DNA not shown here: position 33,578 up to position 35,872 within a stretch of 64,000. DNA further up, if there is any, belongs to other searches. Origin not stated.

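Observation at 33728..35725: Nine-heme c-type cytochrome carrying a T9SS sorting domain: candidate surface-exposed electron conduit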

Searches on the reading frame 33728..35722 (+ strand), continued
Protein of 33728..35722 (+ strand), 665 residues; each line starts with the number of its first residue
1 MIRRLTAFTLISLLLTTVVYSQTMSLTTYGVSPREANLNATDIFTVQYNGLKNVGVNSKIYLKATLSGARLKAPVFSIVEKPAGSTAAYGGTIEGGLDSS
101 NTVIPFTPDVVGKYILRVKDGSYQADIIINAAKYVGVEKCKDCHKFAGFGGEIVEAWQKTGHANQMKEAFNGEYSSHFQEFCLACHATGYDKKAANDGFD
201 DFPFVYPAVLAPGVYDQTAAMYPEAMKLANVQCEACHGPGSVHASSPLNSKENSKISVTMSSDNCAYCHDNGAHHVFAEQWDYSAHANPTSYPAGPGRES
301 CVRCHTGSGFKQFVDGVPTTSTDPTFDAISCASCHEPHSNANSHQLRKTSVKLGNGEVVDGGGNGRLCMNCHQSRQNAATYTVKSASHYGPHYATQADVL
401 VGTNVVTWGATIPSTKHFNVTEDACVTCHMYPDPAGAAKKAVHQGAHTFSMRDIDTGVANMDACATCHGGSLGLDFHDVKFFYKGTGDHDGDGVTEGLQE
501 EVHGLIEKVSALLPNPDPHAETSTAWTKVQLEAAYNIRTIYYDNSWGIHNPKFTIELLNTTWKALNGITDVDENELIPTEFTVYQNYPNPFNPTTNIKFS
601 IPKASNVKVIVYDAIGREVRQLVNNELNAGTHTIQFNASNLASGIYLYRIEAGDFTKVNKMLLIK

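Call 7: search_solved_structures(query=window:33728-35722:+, max_evalue=1, show_alignments=2)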
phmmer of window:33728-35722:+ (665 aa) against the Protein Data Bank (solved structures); distinct sequences matched with E-value up to 1: 6.
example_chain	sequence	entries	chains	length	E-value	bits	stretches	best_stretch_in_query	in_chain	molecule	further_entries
6i5b_A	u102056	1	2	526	4.1e-09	38.8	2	229-273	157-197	Uncharacterized protein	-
6qvm_A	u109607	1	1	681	2.4e-07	33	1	182-430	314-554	Multiheme cytochrome cf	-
6r2q_A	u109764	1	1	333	0.003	19.5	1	225-351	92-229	Cystathionine beta-synthase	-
8glj_D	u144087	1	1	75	0.27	13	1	586-662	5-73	Por secretion system C-terminal sorting domain-containing protein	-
2ec3_A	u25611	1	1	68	0.49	12.1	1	261-286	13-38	Fibronectin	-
1bvb_A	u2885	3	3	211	0.76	11.5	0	151-188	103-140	CYTOCHROME C-554 | CYTOCHROME C554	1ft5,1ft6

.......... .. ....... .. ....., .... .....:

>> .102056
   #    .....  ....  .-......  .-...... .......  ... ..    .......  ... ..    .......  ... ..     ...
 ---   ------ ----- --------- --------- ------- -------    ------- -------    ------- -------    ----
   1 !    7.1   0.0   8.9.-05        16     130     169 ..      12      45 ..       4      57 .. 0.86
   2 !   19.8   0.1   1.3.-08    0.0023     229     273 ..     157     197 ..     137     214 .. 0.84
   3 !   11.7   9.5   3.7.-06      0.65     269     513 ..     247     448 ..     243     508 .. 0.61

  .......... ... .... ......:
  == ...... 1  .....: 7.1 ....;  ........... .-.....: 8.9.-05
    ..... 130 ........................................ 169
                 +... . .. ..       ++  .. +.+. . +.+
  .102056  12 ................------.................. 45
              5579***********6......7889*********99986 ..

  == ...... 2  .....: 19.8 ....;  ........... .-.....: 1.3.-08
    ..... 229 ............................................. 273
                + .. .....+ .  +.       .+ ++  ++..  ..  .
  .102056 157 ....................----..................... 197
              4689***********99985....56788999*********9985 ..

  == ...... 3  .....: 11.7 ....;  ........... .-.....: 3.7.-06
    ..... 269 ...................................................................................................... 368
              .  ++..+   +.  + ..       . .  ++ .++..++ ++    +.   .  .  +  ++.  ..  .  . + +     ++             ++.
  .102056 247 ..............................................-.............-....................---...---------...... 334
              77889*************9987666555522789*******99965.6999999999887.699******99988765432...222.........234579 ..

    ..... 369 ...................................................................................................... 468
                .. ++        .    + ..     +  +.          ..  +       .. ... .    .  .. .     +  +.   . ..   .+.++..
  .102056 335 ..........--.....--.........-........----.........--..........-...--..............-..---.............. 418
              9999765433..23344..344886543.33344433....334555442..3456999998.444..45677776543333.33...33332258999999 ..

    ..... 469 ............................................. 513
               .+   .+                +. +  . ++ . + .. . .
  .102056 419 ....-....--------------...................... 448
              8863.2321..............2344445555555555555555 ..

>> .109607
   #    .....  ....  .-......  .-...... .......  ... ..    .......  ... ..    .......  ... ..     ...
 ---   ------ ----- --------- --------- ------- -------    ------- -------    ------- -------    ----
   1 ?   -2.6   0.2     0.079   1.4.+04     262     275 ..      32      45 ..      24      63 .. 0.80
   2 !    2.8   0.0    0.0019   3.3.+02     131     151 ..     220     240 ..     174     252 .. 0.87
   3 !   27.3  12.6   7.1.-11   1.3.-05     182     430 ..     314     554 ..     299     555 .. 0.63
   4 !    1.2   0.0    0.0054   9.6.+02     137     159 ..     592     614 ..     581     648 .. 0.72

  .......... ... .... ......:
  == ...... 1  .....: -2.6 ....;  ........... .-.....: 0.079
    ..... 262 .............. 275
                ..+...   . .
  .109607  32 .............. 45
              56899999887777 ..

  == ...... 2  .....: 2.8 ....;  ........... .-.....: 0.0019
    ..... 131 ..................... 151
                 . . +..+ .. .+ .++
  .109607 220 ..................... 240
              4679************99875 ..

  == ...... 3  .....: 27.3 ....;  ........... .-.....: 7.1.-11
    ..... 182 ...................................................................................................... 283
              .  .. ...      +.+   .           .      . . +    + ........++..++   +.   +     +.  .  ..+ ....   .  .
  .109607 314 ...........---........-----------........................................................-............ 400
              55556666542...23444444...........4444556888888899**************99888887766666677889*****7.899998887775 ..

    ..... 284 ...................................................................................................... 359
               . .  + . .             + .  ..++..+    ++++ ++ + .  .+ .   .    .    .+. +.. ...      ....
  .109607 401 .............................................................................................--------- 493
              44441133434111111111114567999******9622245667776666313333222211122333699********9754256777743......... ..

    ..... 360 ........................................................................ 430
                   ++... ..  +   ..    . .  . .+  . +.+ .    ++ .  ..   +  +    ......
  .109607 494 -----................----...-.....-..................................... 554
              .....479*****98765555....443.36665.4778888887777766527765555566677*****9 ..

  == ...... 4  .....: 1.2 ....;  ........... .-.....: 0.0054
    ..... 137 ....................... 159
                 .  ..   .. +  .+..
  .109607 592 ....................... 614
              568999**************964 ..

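Call 23: find_related_loci(query=A1, collection=genome_contigs, flank=10000)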
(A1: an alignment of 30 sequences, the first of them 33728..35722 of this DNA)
Query A1 (665 aa) in genome_contigs; peptide patterns used: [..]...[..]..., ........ (x = any residue, [..] = any of these).
600 stretches matched a pattern (row limit reached: there are more); 592 encode a relative of the query (tblastn E <= 1e-3); the best 80 are kept; 80 distinct loci.
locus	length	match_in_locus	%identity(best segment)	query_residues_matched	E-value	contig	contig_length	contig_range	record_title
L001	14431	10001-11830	32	4-583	5e-82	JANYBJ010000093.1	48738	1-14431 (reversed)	MAG: bacterium isolate GL140_5_metabat_74_sub GL140_5_k141_1568032, whole genome shotgun sequence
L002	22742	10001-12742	34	8-665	6e-80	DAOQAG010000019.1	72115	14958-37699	MAG TPA_asm: bacterium isolate AMR_MDS_1268 NODE_238_length_72115_cov_9.429142, whole genome shotgun sequence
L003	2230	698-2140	29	50-470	3e-44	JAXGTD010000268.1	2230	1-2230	MAG: Chromatiaceae bacterium isolate AnMBR.bin389 bin389_268, whole genome shotgun sequence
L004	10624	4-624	38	463-665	3e-36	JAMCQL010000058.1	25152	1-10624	MAG: Bacteroidetes bacterium isolate FK_Sedi_A_Bin.46 NODE_4178_length_25152_cov_321.872, whole genome shotgun sequence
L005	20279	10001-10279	60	570-665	1e-32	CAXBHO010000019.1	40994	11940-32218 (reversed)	MAG TPA_asm: uncultured Balneola sp. isolate ERR2762128_binner123_Refined_57 genome assembly, contig: ERZ3421942.1215, w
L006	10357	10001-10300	52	565-665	8e-31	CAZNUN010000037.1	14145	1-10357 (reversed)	MAG TPA_asm: uncultured bacterium isolate SRP167436_co1_73 genome assembly, contig: NODE_7037_length_14145_cov_19.277360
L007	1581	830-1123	54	568-665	2e-31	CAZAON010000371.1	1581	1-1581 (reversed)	MAG TPA_asm: uncultured Flavobacteriales bacterium isolate binchicken_co200_43 genome assembly, contig: k141_732965, who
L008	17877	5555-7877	57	569-665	1e-29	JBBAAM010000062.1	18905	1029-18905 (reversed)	MAG: Melioribacteraceae bacterium isolate SO_2017_GW3_42 scaffold_1617_c1_OW296A_2017, whole genome shotgun sequence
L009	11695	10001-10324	49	559-665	5e-29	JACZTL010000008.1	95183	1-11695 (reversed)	MAG: Bacteroidetes bacterium isolate B13T1B10 B13T1B10_NODE61, whole genome shotgun sequence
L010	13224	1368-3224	55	575-665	9e-29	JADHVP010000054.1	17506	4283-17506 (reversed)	MAG: Ignavibacteria bacterium isolate BS750m-G4 BS-750m-C5145, whole genome shotgun sequence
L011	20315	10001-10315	50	555-665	1e-28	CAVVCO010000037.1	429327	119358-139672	MAG: uncultured Ignavibacteriales bacterium isolate MFD02416.bin.1.346 genome assembly, contig: contig_9934, whole genom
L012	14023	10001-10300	53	566-665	3e-28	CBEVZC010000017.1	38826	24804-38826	MAG TPA_asm: uncultured bacterium isolate SRR13309658_binner23_Refined_7 genome assembly, contig: ERZ26778863.30, whole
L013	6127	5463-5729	57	577-665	2e-28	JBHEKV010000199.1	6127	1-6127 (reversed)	MAG: Ignavibacteria bacterium isolate bin.560 k141_6632122, whole genome shotgun sequence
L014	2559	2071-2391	50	568-665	2e-28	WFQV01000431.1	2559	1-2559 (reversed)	MAG: Melioribacteraceae bacterium isolate S014_15 k151_55819, whole genome shotgun sequence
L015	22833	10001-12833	55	577-665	5e-28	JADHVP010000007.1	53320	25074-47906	MAG: Ignavibacteria bacterium isolate BS750m-G4 BS-750m-C438, whole genome shotgun sequence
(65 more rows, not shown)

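Call 24: search_solved_structures(query=A1, max_evalue=0.1)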
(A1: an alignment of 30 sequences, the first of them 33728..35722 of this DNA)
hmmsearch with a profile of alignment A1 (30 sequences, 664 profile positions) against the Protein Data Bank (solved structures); distinct sequences matched with E-value up to 0.1: 18.
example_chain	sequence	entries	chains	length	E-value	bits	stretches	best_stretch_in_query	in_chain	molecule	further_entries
6i5b_A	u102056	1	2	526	4.5e-18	68.1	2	226-265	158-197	Uncharacterized protein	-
6qvm_A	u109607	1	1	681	5.4e-10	41.4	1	171-479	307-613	Multiheme cytochrome cf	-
2j7a_A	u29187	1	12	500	5.2e-09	38.2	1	418-569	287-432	CYTOCHROME C NITRITE REDUCTASE NRFA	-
2vr0_A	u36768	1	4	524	6.1e-09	38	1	418-569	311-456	CYTOCHROME C NITRITE REDUCTASE, CATALYTIC SUBUNIT NFRA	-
1oah_A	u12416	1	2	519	4.7e-07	31.7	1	410-572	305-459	CYTOCHROME C NITRITE REDUCTASE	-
8rv0_Y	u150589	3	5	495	2.4e-06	29.4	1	215-274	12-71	Octaheme cytochrome c nitrite reductase | Octaheme nitrite c cytochrome c reductase | Octaheme nitrite reductase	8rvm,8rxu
8bcx_A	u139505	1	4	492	0.00011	23.9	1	413-559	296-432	Nitrite reductase (cytochrome; ammonia-forming)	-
6r2q_A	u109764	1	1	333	0.00011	23.8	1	225-342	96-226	Cystathionine beta-synthase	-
4rkm_A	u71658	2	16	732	0.00016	23.4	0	312-367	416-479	MccA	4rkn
1bvb_A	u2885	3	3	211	0.00022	22.9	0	139-241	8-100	CYTOCHROME C-554 | CYTOCHROME C554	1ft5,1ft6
4q0t_A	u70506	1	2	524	0.012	17.2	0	421-569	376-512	Eight-heme nitrite reductase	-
3rkh_A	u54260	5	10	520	0.012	17.1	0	421-569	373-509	Eight-heme nitrite reductase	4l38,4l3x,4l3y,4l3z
4q4u_A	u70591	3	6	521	0.013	17.1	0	421-569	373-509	Eight-heme nitrite reductase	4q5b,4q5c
2ot4_A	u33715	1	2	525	0.013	17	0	421-569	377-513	Eight-heme nitrite reductase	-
3uu9_A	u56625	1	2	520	0.014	17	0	422-569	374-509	Eight-heme nitrite reductase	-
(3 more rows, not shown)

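Call 27: find_encoding_contigs(protein=P0001, flank=8000, max_places=3)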
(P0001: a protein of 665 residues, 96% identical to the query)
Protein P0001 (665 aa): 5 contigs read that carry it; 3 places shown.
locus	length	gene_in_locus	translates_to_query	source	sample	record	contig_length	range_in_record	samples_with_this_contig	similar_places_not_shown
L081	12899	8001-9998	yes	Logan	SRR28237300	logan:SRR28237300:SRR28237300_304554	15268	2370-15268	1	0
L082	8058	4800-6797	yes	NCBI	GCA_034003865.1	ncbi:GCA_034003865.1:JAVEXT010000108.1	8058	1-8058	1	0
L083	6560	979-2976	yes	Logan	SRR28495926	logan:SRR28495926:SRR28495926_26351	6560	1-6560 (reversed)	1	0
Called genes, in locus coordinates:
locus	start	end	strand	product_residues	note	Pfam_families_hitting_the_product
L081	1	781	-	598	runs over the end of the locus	PF11846:Wzy_C_2 (faint), PF12895:ANAPC3 (faint), PF13429:TPR_15 (faint), PF20308:TPR-S (faint), PF13414:TPR_11 (weak), PF23914:TPR_CcmH_CycH (weak), PF00515:TPR_1 (weak), PF07719:TPR_2 (weak), +12 more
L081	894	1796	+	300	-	-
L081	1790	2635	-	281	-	PF03193:RsgA_GTPase, PF02421:FeoB_N (faint), PF16897:MMR_HSR1_Xtn (weak), PF01926:MMR_HSR1 (weak)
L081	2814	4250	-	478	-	PF03349:Toluene_X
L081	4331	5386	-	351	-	-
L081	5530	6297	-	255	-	-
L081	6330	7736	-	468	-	PF01406:tRNA-synt_1e, PF01921:tRNA-synt_1f (faint), PF09334:tRNA-synt_1g, PF00133:tRNA-synt_1 (weak), PF09190:DALR_2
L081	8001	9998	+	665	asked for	PF14537:Cytochrom_c3_2 (faint), PF22113:Mtrc-MtrF_II-IV_dom (weak), PF09699:Paired_CXXCH_1 (faint), PF13435:Cytochrome_C554 (faint), PF14522:Cytochrome_C7 (faint), PF22113:Mtrc-MtrF_II-IV_dom (weak), PF18962:Por_Secre_tail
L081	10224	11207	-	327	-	PF01479:S4, PF00849:PseudoU_synth_2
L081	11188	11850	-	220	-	PF01252:Peptidase_A8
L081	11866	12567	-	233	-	-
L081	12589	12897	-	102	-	?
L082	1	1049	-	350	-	?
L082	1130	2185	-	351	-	-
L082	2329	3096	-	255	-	-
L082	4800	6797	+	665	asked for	PF14537:Cytochrom_c3_2 (faint), PF22113:Mtrc-MtrF_II-IV_dom (weak), PF09699:Paired_CXXCH_1 (faint), PF13435:Cytochrome_C554 (faint), PF14522:Cytochrome_C7 (faint), PF22113:Mtrc-MtrF_II-IV_dom (weak), PF18962:Por_Secre_tail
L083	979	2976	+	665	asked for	PF14537:Cytochrom_c3_2 (faint), PF22113:Mtrc-MtrF_II-IV_dom (weak), PF09699:Paired_CXXCH_1 (faint), PF13435:Cytochrome_C554 (faint), PF14522:Cytochrome_C7 (faint), PF22113:Mtrc-MtrF_II-IV_dom (weak), PF18962:Por_Secre_tail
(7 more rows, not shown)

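Call 28: find_encoding_contigs(protein=P0004, flank=10000, max_places=2)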
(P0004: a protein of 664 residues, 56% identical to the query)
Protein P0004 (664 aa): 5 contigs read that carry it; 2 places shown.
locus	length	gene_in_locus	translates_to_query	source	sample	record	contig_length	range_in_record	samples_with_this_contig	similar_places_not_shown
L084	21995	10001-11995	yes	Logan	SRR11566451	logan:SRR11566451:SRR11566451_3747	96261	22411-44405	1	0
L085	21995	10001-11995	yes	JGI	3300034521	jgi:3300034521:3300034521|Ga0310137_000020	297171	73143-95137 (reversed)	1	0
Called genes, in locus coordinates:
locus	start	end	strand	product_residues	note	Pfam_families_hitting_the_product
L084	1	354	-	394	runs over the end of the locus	PF01551:Peptidase_M23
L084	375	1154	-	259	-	PF14125:DUF4292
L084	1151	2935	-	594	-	PF12895:ANAPC3 (faint), PF13424:TPR_12 (faint), PF13432:TPR_16 (faint), PF13431:TPR_17 (weak), PF23914:TPR_CcmH_CycH (weak), PF00515:TPR_1 (weak), PF07719:TPR_2 (weak), PF13181:TPR_8 (weak), +17 more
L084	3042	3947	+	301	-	-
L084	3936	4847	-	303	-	PF03193:RsgA_GTPase, PF01926:MMR_HSR1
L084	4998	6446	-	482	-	PF03349:Toluene_X (weak)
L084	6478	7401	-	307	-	-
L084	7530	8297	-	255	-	-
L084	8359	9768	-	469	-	PF01406:tRNA-synt_1e, PF01921:tRNA-synt_1f (faint), PF09334:tRNA-synt_1g (weak), PF00133:tRNA-synt_1 (weak), PF09190:DALR_2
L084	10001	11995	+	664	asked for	PF09699:Paired_CXXCH_1 (faint), PF14522:Cytochrome_C7 (faint), PF14537:Cytochrom_c3_2 (faint), PF22113:Mtrc-MtrF_II-IV_dom (weak), PF13860:FlgD_ig (weak), PF18962:Por_Secre_tail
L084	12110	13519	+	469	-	PF00206:Lyase_1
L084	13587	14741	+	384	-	PF01926:MMR_HSR1, PF00009:GTP_EFTU (faint), PF18128:HydF_dimer, PF18133:HydF_tetramer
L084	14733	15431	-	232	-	PF02678:Pirin, PF17954:Pirin_C_2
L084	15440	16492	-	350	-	PF01625:PMSR, PF01641:SelR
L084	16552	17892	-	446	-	-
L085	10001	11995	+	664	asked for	PF09699:Paired_CXXCH_1 (faint), PF14522:Cytochrome_C7 (faint), PF14537:Cytochrom_c3_2 (faint), PF22113:Mtrc-MtrF_II-IV_dom (weak), PF13860:FlgD_ig (weak), PF18962:Por_Secre_tail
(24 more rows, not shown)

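Call 29: find_encoding_contigs(protein=P0011, flank=10000, max_places=2)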
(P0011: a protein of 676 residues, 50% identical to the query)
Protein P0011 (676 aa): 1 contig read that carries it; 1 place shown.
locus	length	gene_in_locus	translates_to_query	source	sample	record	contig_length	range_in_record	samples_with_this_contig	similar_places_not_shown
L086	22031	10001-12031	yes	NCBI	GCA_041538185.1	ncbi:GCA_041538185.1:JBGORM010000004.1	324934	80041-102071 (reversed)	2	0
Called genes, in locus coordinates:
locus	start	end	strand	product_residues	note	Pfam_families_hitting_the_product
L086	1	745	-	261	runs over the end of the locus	PF14125:DUF4292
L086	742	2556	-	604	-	PF24575:TPR_Slam (faint), PF25063:ARM_TT21_C (faint), PF13414:TPR_11 (weak), PF23914:TPR_CcmH_CycH, PF23914:TPR_CcmH_CycH (weak), PF00515:TPR_1, PF07719:TPR_2 (weak), PF13414:TPR_11 (weak), +18 more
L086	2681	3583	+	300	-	-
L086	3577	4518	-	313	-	PF16745:RsgA_N (weak), PF03193:RsgA_GTPase, PF01926:MMR_HSR1 (weak)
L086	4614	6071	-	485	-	PF03349:Toluene_X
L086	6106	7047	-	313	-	-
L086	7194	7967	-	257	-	-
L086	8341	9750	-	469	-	PF01406:tRNA-synt_1e, PF01921:tRNA-synt_1f (faint), PF09334:tRNA-synt_1g, PF00133:tRNA-synt_1 (weak), PF09334:tRNA-synt_1g (weak), PF09190:DALR_2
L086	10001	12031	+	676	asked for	PF09699:Paired_CXXCH_1 (faint), PF13435:Cytochrome_C554 (faint), PF14522:Cytochrome_C7 (faint), PF22113:Mtrc-MtrF_II-IV_dom (faint), PF13860:FlgD_ig (weak), PF18962:Por_Secre_tail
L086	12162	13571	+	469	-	PF00206:Lyase_1, PF10415:FumaraseC_C (faint)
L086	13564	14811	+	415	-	PF00350:Dynamin_N (faint), PF01926:MMR_HSR1, PF02421:FeoB_N, PF03193:RsgA_GTPase (faint), PF18128:HydF_dimer, PF18133:HydF_tetramer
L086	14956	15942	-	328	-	PF01479:S4, PF00849:PseudoU_synth_2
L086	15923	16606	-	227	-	PF01252:Peptidase_A8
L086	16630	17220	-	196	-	-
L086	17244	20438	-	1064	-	PF00133:tRNA-synt_1, PF13603:tRNA-synt_1_2 (weak), PF09334:tRNA-synt_1g (weak), PF08264:Anticodon_1, PF19302:DUF5915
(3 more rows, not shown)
